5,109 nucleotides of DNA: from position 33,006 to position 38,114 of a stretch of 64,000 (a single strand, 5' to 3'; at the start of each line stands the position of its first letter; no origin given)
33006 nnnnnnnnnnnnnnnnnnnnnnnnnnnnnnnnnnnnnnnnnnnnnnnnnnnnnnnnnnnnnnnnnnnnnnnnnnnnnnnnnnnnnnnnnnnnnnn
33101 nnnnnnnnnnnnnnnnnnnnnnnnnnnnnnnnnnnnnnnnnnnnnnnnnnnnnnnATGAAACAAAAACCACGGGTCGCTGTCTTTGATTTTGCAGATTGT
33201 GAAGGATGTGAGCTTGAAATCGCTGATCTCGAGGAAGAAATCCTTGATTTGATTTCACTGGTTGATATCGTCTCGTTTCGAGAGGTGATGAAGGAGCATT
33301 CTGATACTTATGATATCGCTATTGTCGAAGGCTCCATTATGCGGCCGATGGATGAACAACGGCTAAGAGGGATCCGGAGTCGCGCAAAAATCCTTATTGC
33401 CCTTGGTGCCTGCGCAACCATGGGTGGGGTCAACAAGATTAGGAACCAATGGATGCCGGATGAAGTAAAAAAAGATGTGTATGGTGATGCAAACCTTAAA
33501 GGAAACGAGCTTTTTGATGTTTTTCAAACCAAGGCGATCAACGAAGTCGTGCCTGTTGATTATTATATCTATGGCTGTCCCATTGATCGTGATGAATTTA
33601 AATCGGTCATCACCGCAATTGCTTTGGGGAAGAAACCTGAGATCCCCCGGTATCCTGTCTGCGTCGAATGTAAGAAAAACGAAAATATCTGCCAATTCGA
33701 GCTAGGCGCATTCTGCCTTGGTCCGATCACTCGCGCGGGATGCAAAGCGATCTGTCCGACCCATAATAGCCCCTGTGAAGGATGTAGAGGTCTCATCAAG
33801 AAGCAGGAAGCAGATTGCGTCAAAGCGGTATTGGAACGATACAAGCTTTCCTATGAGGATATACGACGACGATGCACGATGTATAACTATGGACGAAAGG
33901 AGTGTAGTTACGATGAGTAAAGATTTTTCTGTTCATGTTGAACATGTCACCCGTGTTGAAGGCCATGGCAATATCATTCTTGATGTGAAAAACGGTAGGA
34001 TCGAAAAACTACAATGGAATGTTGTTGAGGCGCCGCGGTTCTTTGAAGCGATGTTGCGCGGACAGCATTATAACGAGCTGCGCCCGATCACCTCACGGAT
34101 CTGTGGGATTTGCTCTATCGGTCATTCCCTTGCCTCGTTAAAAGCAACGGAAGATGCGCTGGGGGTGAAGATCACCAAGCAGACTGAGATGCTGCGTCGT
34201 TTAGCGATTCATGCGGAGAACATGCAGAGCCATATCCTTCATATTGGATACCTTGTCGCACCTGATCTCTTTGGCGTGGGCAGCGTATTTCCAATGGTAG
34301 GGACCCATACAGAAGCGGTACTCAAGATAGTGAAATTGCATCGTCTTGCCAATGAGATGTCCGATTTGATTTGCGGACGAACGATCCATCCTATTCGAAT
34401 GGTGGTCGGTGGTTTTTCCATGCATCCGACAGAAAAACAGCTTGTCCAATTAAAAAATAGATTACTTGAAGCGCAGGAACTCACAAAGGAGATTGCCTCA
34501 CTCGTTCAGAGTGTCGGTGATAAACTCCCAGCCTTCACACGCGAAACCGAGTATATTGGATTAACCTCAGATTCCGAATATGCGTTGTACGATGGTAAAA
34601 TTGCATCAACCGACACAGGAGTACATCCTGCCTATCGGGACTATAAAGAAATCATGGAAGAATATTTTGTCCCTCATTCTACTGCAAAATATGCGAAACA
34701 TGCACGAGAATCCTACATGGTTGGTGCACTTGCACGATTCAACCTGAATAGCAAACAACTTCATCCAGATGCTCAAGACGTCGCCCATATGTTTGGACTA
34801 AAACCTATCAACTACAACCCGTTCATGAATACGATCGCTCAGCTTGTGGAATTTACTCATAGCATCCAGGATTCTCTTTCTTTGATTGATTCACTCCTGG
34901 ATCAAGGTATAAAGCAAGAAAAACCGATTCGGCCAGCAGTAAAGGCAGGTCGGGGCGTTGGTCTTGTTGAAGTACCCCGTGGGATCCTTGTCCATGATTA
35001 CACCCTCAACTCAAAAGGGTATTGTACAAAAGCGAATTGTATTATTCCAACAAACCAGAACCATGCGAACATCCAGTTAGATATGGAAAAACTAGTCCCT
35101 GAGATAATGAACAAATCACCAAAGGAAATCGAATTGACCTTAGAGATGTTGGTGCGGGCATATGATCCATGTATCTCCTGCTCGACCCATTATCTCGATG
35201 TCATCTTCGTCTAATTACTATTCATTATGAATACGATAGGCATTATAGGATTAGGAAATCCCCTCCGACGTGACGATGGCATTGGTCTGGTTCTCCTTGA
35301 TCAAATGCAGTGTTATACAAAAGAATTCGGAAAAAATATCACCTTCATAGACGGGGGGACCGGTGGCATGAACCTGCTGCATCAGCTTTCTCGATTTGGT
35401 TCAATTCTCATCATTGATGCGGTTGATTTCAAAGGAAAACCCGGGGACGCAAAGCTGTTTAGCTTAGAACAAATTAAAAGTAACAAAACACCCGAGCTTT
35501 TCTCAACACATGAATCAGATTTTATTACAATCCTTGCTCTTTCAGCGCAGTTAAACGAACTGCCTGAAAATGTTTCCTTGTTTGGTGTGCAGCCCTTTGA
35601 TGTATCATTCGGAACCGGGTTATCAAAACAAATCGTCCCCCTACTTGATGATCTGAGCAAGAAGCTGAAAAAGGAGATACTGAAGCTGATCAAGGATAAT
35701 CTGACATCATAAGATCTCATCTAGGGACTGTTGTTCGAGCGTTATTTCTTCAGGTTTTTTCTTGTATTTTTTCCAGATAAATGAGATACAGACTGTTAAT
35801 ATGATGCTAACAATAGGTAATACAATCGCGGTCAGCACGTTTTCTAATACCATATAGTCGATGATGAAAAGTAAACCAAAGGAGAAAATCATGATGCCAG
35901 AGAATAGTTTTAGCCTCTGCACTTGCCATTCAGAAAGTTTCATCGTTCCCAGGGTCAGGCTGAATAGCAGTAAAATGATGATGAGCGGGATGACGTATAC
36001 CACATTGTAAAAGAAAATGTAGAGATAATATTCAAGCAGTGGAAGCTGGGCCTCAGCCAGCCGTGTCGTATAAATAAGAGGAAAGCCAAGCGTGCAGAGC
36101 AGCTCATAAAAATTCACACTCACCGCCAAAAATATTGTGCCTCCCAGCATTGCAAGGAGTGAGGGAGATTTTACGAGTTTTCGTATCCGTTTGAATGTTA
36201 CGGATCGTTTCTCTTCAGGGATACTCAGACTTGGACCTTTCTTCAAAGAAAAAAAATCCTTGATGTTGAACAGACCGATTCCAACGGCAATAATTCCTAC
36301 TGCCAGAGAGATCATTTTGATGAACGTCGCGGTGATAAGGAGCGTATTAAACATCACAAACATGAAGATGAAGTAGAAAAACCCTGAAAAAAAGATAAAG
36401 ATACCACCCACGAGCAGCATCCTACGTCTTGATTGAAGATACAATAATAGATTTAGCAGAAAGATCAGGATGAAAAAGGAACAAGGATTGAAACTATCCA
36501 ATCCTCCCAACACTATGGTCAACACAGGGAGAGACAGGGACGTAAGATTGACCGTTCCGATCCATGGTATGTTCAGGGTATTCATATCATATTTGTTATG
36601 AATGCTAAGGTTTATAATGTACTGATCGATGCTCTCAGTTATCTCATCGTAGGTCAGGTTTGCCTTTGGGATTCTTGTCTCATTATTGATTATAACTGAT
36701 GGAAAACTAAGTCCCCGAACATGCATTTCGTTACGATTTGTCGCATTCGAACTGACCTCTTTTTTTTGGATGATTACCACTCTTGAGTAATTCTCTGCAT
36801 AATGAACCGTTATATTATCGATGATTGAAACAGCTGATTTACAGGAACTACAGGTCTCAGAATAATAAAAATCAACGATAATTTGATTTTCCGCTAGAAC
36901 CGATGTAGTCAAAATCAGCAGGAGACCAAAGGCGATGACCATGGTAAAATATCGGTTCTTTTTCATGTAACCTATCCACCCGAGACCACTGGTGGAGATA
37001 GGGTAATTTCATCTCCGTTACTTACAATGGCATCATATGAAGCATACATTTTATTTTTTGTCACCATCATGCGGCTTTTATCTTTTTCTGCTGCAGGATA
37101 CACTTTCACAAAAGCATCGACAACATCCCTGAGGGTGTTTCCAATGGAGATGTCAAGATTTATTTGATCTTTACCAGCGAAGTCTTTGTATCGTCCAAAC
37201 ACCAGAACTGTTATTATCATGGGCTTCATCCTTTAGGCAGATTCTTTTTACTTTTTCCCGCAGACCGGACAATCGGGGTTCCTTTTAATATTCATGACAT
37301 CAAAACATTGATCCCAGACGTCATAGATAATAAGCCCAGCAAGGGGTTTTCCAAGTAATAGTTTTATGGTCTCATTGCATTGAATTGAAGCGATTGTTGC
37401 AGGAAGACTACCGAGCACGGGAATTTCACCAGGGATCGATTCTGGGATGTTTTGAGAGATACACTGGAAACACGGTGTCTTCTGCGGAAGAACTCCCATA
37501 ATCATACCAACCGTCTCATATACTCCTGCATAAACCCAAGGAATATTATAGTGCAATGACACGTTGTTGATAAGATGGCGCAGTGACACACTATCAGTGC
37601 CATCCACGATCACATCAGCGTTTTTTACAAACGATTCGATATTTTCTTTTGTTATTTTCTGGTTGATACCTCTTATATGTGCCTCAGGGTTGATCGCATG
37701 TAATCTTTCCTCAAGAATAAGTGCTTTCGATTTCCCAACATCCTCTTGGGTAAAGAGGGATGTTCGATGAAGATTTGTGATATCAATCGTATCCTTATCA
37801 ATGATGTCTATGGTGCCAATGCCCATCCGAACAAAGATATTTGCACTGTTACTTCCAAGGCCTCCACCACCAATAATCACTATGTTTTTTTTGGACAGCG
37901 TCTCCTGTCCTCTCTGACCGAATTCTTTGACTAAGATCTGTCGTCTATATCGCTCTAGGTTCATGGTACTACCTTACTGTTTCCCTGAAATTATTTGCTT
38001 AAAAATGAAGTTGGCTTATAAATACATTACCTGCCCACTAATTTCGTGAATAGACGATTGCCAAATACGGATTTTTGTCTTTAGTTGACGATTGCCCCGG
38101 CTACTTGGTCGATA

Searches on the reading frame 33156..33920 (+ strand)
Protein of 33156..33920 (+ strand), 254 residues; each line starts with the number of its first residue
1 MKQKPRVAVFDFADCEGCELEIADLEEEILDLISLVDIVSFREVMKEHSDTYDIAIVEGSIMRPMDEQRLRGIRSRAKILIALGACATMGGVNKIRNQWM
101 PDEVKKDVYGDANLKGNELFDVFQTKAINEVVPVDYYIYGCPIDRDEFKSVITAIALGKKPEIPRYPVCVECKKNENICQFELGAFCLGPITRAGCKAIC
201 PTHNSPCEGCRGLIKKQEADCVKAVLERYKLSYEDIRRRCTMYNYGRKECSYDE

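Call 6: search_protein_families(library=pfam, proteins=[window:33156-33920:+], max_evalue=0.00001)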
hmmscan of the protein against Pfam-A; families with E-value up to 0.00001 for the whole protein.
window:33156-33920:+ (254 aa): 1 family
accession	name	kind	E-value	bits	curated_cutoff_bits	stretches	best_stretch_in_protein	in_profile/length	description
PF01058.29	Oxidored_q6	-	1.3e-25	90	27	1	15-154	1-127/128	NADH ubiquinone oxidoreductase, 20 Kd subunit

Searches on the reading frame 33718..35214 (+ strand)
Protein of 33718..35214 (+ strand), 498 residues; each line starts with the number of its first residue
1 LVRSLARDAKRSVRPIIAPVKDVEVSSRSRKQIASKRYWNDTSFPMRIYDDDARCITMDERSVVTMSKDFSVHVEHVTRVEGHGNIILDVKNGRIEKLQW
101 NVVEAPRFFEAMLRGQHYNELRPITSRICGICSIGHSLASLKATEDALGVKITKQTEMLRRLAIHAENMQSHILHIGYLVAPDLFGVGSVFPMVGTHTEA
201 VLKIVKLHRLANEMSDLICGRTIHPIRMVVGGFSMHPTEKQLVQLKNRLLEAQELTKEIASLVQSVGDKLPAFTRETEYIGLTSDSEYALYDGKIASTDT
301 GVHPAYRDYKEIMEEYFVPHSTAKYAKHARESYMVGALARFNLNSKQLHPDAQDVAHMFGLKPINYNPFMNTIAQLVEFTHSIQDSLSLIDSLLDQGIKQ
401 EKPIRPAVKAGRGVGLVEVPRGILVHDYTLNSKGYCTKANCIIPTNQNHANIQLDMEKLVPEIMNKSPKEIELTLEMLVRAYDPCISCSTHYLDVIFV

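Call 6: search_protein_families(library=pfam, proteins=[window:33718-35214:+], max_evalue=0.00001)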
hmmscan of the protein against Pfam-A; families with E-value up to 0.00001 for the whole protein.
window:33718-35214:+ (498 aa): 1 family
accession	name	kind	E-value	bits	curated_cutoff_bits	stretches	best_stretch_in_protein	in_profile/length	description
PF00374.24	NiFeSe_Hases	-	1.6e-30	106.9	25.8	2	107-190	1-84/508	Nickel-dependent hydrogenase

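Call 32: search_solved_structures(query=window:33718-35214:+, max_evalue=0.00001)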
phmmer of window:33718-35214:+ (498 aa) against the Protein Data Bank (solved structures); distinct sequences matched with E-value up to 0.00001: 68 (the best 60 are shown).
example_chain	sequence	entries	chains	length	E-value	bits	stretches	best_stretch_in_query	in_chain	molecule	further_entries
9nez_D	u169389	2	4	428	3.4e-62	214.3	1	72-493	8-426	Sulfhydrogenase 1 subunit alpha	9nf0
5yxy_A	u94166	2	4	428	6.4e-62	213.4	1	72-492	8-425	Cytosolic NiFe-hydrogenase, alpha subunit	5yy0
9e15_B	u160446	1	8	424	1.2e-61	212.6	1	72-491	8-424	Sulfhydrogenase 1 subunit alpha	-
9e1j_B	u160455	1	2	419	1.5e-61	212.2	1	72-491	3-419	Sulfhydrogenase 1 subunit alpha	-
5odc_F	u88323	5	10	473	4.6e-58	200.7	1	72-493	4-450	Methyl-viologen reducing hydrogenase subunit A | Methyl-viologen reducing hydrogenase, subunit A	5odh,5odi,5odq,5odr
7t2r_D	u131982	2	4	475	4e-52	181.2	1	67-493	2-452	NiFe hydrogenase large subunit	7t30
9sw2_F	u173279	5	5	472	7.8e-47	163.7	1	73-494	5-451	F420-non-reducing hydrogenase subunit A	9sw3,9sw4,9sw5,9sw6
9sfi_g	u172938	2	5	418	2e-38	136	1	72-453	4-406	Coenzyme F420-reducing hydrogenase, alpha subunit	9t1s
5xf9_D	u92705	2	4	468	3.3e-37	131.9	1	72-491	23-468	NAD-reducing hydrogenase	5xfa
4kl8_L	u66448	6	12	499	7.5e-29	104.4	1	71-202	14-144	Nickel-dependent hydrogenase large subunit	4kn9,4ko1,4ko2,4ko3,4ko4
5jsu_B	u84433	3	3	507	9.9e-29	104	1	72-270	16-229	Periplasmic [NiFeSe] hydrogenase, large subunit, selenocysteine-containing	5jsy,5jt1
1cc1_L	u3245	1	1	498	3.6e-28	102.2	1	71-202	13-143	HYDROGENASE (LARGE SUBUNIT)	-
5jsh_B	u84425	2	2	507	3.2e-27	99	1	72-270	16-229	Periplasmic [NiFeSe] hydrogenase, large subunit, selenocysteine-containing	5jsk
6z8m_B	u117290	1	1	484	5.8e-27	98.2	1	72-270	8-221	Periplasmic [NiFeSe] hydrogenase, large subunit, selenocysteine-containing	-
6ruc_B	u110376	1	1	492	5.9e-27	98.2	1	72-270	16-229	Periplasmic [NiFeSe] hydrogenase, large subunit, selenocysteine-containing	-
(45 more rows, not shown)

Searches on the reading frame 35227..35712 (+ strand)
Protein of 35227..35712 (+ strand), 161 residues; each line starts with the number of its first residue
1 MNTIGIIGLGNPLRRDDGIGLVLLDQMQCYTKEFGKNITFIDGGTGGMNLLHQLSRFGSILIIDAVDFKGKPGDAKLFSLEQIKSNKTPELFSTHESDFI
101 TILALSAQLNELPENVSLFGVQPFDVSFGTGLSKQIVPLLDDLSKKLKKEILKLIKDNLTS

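Call 40: search_protein_families(library=pfam, proteins=[window:35227-35712:+], max_evalue=0.00001)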
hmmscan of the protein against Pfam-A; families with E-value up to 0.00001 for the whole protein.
window:35227-35712:+ (161 aa): 1 family
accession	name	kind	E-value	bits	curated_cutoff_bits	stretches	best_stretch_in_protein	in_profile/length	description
PF01750.23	HycI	-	4.1e-23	82.1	23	1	33-145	12-125/130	Hydrogenase maturation protease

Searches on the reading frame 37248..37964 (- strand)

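Call 40: search_protein_families(library=pfam, proteins=[window:37248-37964:-], max_evalue=0.00001)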
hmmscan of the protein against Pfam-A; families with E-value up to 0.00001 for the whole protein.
window:37248-37964:- (238 aa): 1 family
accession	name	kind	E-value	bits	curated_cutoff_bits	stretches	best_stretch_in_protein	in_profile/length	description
PF00899.27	ThiF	-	9.4e-67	225.1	28.1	1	6-234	1-238/238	ThiF family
